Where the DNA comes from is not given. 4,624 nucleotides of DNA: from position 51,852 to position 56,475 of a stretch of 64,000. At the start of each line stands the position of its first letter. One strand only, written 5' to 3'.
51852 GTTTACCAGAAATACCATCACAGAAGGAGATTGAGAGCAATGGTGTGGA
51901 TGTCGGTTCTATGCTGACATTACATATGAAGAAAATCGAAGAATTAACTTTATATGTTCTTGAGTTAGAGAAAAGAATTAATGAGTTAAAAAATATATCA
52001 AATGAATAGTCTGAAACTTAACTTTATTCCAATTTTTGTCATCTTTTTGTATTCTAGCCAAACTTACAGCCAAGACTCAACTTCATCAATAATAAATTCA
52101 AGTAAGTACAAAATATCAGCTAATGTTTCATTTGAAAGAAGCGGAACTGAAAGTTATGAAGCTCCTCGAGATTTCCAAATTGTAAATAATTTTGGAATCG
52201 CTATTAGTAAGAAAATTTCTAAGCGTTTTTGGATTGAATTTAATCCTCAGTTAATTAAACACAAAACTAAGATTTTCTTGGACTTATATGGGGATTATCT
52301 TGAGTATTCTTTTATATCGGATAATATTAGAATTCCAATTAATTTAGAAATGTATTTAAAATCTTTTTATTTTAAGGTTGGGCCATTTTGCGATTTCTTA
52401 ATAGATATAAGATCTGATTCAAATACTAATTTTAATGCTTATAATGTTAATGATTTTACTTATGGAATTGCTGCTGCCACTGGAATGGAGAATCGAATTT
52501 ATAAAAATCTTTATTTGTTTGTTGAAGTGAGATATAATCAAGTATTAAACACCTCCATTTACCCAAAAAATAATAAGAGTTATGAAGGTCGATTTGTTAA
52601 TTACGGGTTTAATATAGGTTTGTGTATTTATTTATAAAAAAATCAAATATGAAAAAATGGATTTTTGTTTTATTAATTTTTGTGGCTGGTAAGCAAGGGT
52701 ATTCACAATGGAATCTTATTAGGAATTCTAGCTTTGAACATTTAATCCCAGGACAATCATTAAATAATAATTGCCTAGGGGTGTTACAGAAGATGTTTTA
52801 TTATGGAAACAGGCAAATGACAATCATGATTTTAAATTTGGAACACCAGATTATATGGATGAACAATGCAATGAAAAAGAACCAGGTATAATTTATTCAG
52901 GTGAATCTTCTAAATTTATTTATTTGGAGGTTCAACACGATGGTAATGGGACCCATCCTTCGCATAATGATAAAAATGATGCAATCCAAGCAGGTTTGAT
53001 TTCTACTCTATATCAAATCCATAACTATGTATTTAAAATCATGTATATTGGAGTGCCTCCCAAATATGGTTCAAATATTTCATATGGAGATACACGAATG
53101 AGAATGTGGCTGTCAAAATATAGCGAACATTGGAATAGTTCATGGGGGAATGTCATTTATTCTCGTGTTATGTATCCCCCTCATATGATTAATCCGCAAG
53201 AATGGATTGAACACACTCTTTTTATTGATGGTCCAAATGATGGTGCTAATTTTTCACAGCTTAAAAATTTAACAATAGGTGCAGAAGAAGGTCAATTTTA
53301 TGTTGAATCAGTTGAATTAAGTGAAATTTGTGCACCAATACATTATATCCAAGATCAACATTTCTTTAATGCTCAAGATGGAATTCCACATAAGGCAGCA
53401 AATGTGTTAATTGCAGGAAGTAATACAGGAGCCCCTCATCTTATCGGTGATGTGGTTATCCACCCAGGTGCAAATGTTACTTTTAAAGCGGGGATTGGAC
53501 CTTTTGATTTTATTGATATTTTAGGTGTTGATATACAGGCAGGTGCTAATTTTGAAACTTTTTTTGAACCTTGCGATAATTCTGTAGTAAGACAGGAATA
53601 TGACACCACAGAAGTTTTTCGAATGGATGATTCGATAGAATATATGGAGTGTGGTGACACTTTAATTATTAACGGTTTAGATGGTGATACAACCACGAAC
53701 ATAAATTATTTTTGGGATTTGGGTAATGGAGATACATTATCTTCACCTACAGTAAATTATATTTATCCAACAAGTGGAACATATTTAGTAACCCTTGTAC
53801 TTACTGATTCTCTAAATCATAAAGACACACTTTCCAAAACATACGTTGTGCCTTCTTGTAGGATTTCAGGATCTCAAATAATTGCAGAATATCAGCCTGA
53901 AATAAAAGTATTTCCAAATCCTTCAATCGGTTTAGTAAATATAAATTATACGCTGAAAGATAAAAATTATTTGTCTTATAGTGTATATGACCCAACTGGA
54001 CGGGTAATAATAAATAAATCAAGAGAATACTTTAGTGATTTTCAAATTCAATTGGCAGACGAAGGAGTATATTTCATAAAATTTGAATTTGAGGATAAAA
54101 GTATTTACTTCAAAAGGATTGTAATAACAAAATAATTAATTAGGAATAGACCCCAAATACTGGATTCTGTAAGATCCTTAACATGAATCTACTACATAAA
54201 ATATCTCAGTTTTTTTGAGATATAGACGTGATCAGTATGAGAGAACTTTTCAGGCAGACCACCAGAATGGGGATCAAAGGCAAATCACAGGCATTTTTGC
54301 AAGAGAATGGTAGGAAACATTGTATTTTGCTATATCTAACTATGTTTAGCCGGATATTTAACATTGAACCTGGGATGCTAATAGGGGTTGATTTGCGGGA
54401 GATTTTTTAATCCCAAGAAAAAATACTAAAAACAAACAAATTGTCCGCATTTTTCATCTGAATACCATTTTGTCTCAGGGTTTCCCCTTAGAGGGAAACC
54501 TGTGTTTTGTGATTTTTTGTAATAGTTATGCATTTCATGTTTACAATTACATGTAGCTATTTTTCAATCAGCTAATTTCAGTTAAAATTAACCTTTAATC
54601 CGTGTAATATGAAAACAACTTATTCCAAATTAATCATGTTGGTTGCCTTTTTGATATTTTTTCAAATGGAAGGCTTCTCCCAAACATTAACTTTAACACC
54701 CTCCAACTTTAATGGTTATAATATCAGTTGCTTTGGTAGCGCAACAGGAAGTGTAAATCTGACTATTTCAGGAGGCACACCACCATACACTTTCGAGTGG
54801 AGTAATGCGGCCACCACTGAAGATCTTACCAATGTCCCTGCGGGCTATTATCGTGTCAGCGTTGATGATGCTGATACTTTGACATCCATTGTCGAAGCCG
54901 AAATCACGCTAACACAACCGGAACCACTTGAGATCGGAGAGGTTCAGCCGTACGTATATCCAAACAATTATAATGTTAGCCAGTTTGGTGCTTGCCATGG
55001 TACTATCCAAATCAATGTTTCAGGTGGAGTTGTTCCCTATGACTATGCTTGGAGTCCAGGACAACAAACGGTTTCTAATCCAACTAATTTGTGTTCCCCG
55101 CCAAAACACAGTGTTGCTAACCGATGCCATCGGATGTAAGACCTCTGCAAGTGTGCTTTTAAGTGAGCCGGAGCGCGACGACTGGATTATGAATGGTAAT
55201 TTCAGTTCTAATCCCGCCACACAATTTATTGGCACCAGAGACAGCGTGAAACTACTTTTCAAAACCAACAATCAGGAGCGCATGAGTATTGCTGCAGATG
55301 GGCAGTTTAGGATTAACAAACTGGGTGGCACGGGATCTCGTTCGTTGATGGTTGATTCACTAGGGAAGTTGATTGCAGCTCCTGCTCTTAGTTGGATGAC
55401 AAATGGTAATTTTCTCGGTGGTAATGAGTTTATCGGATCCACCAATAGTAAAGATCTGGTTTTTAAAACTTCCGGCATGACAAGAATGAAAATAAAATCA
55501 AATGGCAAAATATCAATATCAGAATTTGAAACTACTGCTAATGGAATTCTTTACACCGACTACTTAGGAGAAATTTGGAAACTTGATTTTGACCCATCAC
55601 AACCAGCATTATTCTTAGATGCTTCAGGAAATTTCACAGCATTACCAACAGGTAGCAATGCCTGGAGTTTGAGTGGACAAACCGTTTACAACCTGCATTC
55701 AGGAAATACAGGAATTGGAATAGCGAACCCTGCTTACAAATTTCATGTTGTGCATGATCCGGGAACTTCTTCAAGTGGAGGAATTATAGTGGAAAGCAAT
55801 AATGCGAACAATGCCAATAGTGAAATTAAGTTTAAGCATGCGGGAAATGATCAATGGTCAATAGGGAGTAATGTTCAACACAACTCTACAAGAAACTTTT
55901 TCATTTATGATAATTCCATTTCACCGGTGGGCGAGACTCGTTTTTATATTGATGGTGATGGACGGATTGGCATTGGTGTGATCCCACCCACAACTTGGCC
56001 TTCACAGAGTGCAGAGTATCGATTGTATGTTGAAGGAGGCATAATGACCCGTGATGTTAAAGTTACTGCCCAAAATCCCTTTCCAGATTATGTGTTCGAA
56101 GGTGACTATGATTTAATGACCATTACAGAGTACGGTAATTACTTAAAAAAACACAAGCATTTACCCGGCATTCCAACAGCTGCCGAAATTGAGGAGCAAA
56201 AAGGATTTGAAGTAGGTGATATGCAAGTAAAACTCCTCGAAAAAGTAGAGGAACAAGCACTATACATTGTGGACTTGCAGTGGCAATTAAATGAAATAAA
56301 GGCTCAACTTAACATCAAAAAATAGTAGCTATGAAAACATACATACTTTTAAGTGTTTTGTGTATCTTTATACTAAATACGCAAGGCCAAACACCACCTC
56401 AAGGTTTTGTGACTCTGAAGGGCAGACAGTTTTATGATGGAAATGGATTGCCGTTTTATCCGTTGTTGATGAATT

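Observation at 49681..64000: Three tandem paralogous leader + small ORF + SprB-repeat fibre + partner-gene cassettes form an accessory block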

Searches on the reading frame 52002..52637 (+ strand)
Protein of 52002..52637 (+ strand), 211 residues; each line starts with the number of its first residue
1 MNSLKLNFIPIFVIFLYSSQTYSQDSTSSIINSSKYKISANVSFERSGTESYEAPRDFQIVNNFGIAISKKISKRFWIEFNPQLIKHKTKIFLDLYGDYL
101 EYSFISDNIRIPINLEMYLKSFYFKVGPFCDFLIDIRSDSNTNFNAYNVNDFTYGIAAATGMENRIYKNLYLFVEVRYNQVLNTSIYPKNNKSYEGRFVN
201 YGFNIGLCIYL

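Call 10: search_protein_families(library=pfam, proteins=[window:52002-52637:+], max_evalue=0.01)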
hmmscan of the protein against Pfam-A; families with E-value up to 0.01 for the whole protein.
window:52002-52637:+ (211 aa): 0 families

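Call 14: search_protein_families(library=ncbifam, proteins=[window:52002-52637:+], max_evalue=0.01)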
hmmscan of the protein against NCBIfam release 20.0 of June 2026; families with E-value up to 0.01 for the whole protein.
window:52002-52637:+ (211 aa): 0 families

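Call 69: search_protein_families(library=pfam, proteins=[window:52002-52637:+], max_evalue=0.1)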
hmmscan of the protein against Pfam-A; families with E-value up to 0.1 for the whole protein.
window:52002-52637:+ (211 aa): 0 families
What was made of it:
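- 52002..52637 (+): 211-aa protein with a signal peptide. It may be an outer-membrane beta-barrel, but this is unverified. It overlaps the fibre gene by 8 nt. No Pfam or NCBIfam hit (calls 10, 14, 69).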

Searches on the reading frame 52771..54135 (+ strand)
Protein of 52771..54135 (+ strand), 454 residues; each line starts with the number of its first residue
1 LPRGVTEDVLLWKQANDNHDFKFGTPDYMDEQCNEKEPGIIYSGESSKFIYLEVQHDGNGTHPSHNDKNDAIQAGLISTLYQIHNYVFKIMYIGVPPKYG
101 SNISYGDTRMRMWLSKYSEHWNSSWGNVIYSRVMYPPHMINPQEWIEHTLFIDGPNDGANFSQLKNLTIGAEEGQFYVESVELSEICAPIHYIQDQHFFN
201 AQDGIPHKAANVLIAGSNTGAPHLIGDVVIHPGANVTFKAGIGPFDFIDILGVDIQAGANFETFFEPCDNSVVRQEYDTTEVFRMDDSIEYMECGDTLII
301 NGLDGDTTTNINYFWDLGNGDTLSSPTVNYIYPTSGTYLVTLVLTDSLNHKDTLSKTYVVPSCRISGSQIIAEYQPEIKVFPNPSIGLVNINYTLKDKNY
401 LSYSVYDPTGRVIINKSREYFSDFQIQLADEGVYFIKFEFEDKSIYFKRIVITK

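Call 10: search_protein_families(library=pfam, proteins=[window:52771-54135:+], max_evalue=0.01)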
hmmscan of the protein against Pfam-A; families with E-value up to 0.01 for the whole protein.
window:52771-54135:+ (454 aa): 3 families
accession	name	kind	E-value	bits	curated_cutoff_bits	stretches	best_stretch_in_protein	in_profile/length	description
PF00801.26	PKD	-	1.9e-12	47.4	23.5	1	304-353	24-74/80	PKD domain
PF18962.6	Por_Secre_tail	-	3.8e-09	37.1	27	1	380-452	1-75/75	Secretion system C-terminal sorting domain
PF18911.6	PKD_4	-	4.4e-09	36.7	27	1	305-357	29-80/85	PKD domain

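Call 14: search_protein_families(library=ncbifam, proteins=[window:52771-54135:+], max_evalue=0.01)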
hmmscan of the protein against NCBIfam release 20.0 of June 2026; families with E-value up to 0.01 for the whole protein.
window:52771-54135:+ (454 aa): 3 families
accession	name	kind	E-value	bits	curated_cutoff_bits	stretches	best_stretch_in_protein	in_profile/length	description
TIGR04183.1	Por_Secre_tail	domain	1.3e-09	37.9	23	1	380-452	1-71/72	T9SS type A sorting domain-containing protein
NF038113.1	T9SSA_dep_M36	equivalog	1.5e-07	30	885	1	362-447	779-864/869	T9SS-dependent M36 family metallopeptidase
TIGR00864.1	PCC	subfamily_domain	0.0041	13.5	1861.4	1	308-359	1423-1474/2700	polycystin cation channel protein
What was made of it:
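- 52649..54135 (+): PKD + T9SS type-A CTD protein gene, frameshifted near 52770-52780. PKD E 1.9e-12; Por_Secre_tail E 3.8e-9; TIGR04183 (calls 10, 14).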

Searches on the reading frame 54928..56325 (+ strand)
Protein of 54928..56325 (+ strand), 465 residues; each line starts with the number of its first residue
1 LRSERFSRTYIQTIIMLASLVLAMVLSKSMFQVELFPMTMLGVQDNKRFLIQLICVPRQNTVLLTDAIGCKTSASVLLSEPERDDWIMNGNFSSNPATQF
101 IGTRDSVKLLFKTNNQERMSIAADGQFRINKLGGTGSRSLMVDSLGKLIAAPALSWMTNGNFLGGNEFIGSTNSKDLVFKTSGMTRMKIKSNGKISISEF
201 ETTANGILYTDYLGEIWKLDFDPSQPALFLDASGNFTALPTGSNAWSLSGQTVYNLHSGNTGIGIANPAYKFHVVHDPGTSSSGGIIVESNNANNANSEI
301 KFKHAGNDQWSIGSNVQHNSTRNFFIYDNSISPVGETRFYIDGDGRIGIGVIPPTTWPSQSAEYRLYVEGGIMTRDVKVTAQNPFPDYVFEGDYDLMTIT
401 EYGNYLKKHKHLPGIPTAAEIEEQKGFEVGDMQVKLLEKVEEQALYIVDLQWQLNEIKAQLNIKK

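Call 10: search_protein_families(library=pfam, proteins=[window:54928-56325:+], max_evalue=0.01)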
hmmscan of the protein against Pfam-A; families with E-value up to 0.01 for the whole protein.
window:54928-56325:+ (465 aa): 0 families

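Call 47: find_related_loci(query=A5, collection=genome_contigs, flank=10000)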
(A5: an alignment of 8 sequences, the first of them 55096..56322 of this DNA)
Query A5 (409 aa) in genome_contigs; peptide patterns used: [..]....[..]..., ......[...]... (x = any residue, [..] = any of these).
506 stretches matched a pattern; 421 encode a relative of the query (tblastn E <= 1e-3); the best 80 are kept; 79 distinct loci.
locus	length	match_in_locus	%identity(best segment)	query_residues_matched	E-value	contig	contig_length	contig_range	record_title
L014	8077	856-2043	50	3-402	1e-129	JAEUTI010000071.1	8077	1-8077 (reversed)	MAG: Bacteroidia bacterium isolate new MAG-325 k141_717205, whole genome shotgun sequence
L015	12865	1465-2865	35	6-405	1e-80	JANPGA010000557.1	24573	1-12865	MAG: Bacteroidota bacterium isolate VAR_69_metabat_68 VAR_69_k141_1084078, whole genome shotgun sequence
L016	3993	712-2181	45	2-408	3e-78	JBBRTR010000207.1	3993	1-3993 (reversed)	MAG: Bacteroidales bacterium isolate La2_metabat2.264 La2_metabat2.264_K_1287662L3993_cov_22.8037, whole genome shotgun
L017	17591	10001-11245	39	6-404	1e-75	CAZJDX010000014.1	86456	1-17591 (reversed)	MAG TPA_asm: uncultured Flavobacteriales bacterium isolate SRP239054_co1_88 genome assembly, contig: NODE_147_length_864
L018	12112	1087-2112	38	6-405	1e-69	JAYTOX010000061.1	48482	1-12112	MAG: Bacteroidota bacterium isolate GFS_4286 GFS_4286_60, whole genome shotgun sequence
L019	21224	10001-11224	37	6-408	1e-68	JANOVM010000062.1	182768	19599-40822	MAG: Bacteroidota bacterium isolate VAR_35_metabat_627 VAR_35_k141_2350340, whole genome shotgun sequence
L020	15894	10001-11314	34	5-408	6e-64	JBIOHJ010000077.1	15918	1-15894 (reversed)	MAG: Bacteroidia bacterium isolate GcB14-4 k141_2518110_length_15918_cov_24.3255, whole genome shotgun sequence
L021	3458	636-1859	34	5-409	2e-60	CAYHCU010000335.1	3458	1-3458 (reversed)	MAG TPA_asm: uncultured Flavobacteriales bacterium isolate ERP119702_co1_67 genome assembly, contig: NODE_45831_length_3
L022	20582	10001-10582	47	202-405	3e-54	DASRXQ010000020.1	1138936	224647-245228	MAG TPA_asm: Saprospiraceae bacterium isolate SMAG_U12566 k141_513893, whole genome shotgun sequence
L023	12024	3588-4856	38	6-402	2e-84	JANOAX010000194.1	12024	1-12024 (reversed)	MAG: Bacteroidota bacterium isolate VAR_18_metabat_267 VAR_18_k141_695675, whole genome shotgun sequence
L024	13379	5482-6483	35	3-402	2e-49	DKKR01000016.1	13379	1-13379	MAG TPA_asm: Bacteroidetes bacterium UBA6661 UBA6661_contig_2393, whole genome shotgun sequence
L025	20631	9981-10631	41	203-407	5e-49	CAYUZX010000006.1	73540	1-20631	MAG TPA_asm: uncultured Prolixibacteraceae bacterium isolate SRP178699_co1_420 genome assembly, contig: NODE_258_length_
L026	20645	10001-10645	40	203-405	7e-47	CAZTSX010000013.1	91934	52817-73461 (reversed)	MAG TPA_asm: uncultured Prolixibacteraceae bacterium isolate binchicken_co147_440 genome assembly, contig: NODE_649_leng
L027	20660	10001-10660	40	180-408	9e-46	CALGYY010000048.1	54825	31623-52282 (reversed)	MAG TPA_asm: uncultured Bacteroidetes bacterium isolate SRR3330212_bin.90_CONCOCT_v1.1_MAG genome assembly, contig: ERZ7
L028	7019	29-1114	35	6-409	1e-43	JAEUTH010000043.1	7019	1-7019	MAG: Bacteroidia bacterium isolate new MAG-324 k141_1197281, whole genome shotgun sequence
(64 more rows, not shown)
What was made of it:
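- Tried and rejected: A narrower alignment worked (call 47).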

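Call 48: predict_structure(alignment_id=A3)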
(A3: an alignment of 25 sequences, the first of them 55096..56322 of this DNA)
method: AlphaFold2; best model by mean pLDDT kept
length: 409 residues; sequences in the alignment: 25
mean_pLDDT: 68.2   pTM: 0.45
mean pLDDT of the five models: 68.2, 67.8, 67.0, 63.1, 60.1
residues with pLDDT >= 90: 31; 70-90: 187; 50-70: 97; < 50: 94
segments of 3 or more residues with pLDDT < 50: 1-10, 19-36, 99-112, 147-176, 180-195
pLDDT, mean of each block of 10 residues (from residue 1): 40 54 39 43 60 82 81 76 74 63 40 59 70 70 54 38 38 46 43 49 73 80 66 64 82 83 67 75 85 82 63 85 69 79 91 91 88 85 89 91 91
secondary structure, 60 per line:
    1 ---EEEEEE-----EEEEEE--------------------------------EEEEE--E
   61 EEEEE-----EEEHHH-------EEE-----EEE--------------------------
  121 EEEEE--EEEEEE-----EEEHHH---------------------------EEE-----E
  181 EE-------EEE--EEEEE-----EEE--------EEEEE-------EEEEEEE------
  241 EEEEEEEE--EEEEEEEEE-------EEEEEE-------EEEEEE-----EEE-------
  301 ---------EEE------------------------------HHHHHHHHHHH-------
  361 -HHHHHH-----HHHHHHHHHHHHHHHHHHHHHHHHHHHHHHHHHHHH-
elements in order: E4-9 E15-20 E53-57 E60-65 E71-73 E84-86 E92-94 E121-125 E128-133 E139-141 E172-174 E180-182 E190-192 E195-199 E205-207 E216-220 E228-234 E241-248 E251-259 E267-272 E280-285 E291-293 E310-312 H343-353 H362-367 H373-408
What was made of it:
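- The structure model has only moderate confidence (pLDDT 68, call 48), and trimerisation was not modelled.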

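Call 52: fold_search(model_id=the predicted structure, library=pdb)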
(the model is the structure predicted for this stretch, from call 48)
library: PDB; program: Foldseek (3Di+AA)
matches with E <= 10: 271; with E <= 0.001: 3
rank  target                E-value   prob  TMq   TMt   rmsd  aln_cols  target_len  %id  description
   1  8onc_B                2.9e-05  1.00  0.22  0.51   8.0       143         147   21  Structure of the C-terminal beta helix domain of the Bdellovibrio bacteriovorus Bd3182 fibre (released 2023-10-25)
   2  8onc_A                7.0e-05  1.00  0.22  0.53   8.0       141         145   20  Structure of the C-terminal beta helix domain of the Bdellovibrio bacteriovorus Bd3182 fibre (released 2023-10-25)
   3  8ojn_A                6.8e-04  1.00  0.22  0.56   7.9       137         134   20  Structure of the C-terminal beta helix domain of the Bdellovibrio bacteriovorus Bd3182 fibre (released 2023-10-25)
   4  8onb_F                1.3e-03  1.00  0.21  0.57   7.9       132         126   20  Structure of the C-terminal beta helix domain of the Bdellovibrio bacteriovorus Bd3182 fibre (released 2023-10-25)
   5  8onb_B                1.6e-03  1.00  0.21  0.57   7.8       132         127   20  Structure of the C-terminal beta helix domain of the Bdellovibrio bacteriovorus Bd3182 fibre (released 2023-10-25)
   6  8oml_A                3.4e-03  0.93  0.14  0.18  20.9       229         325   16  Crystal structure of Bdellovibrio bacteriovorus Bd1334 C-terminal domains (released 2023-10-25)
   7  8onf_A                3.8e-03  1.00  0.14  0.22   7.3       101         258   14  Crystal structure of Bdellovibrio bacteriovorus Bd2439 fibre C-terminal domains with ethylene glycol (released 2023-10-25)
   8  8onf_B                5.2e-03  1.00  0.13  0.21   3.5        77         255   16  Crystal structure of Bdellovibrio bacteriovorus Bd2439 fibre C-terminal domains with ethylene glycol (released 2023-10-25)
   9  8ol4_A                5.2e-03  1.00  0.14  0.22   7.3       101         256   14  Structure of the C-terminal domains of the Bdellovibrio bacteriovorus Bd2439 fibre in complex with GlcNAc (released 2023-10-25)
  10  8onb_A                8.6e-03  1.00  0.18  0.55   7.5       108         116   20  Structure of the C-terminal beta helix domain of the Bdellovibrio bacteriovorus Bd3182 fibre (released 2023-10-25)
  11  8qjd_B                1.5e-01  0.09  0.08  0.04  32.3       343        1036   11  T6SS-linked Rhs repeat protein - Salmonella bongori Rhs-core domain (released 2024-09-25)
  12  8uy4_A                2.0e-01  0.11  0.10  0.04  25.2       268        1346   11  Acinetobacter baumannii Tse15 Rhs effector (released 2024-10-09)
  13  8uxt                  2.3e-01  0.06  0.08  0.04  30.9       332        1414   10  Acinetobacter baumannii Tse15 Rhs effector, toxin cleavage mutant (D1369N, D1391N) (released 2024-10-09)
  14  1nn2_A                2.4e-01  0.44  0.08  0.09  13.8        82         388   20  THREE-DIMENSIONAL STRUCTURE OF THE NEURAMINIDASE OF INFLUENZA VIRUS A(SLASH)TOKYO(SLASH)3(SLASH)67 AT 2.2 ANGSTROMS RE (released 1992-07-15)
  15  2aep_A                2.5e-01  0.35  0.10  0.10  13.4       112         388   16  An epidemiologically significant epitope of a 1998 influenza virus neuraminidase forms a highly hydrated interface in  (released 2005-12-20)
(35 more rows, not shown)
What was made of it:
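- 54609..56325 (+): Fibre gene B, 571 codons once the extra C at 55096 is removed. The model's beta-helix matches Bdellovibrio MAT fibres (calls 48, 52).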

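Call 69: search_protein_families(library=pfam, proteins=[L014:2065-4272:+], max_evalue=0.1)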
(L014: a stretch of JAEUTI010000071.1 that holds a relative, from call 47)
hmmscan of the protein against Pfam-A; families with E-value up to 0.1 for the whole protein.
L014:2065-4272:+ (735 aa): 4 families
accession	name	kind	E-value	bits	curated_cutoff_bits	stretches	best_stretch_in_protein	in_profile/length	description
PF18962.6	Por_Secre_tail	-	1.9e-13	50.9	27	1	661-734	1-75/75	Secretion system C-terminal sorting domain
PF00150.24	Cellulase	-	4.8e-07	30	23.5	1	77-348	18-267/272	Cellulase (glycosyl hydrolase family 5)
PF13620.12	CarboxypepD_reg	-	0.013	16.2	32.3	0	445-499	1-42/82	Carboxypeptidase regulatory-like domain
PF21067.2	Rota_NS35_N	-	0.093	13.1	27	0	34-91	36-90/143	Rotavirus non-structural protein 35, N-terminal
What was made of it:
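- Pfam on intact homologues gives Cellulase PF00150, CarboxypepD_reg and Por_Secre_tail (call 69).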
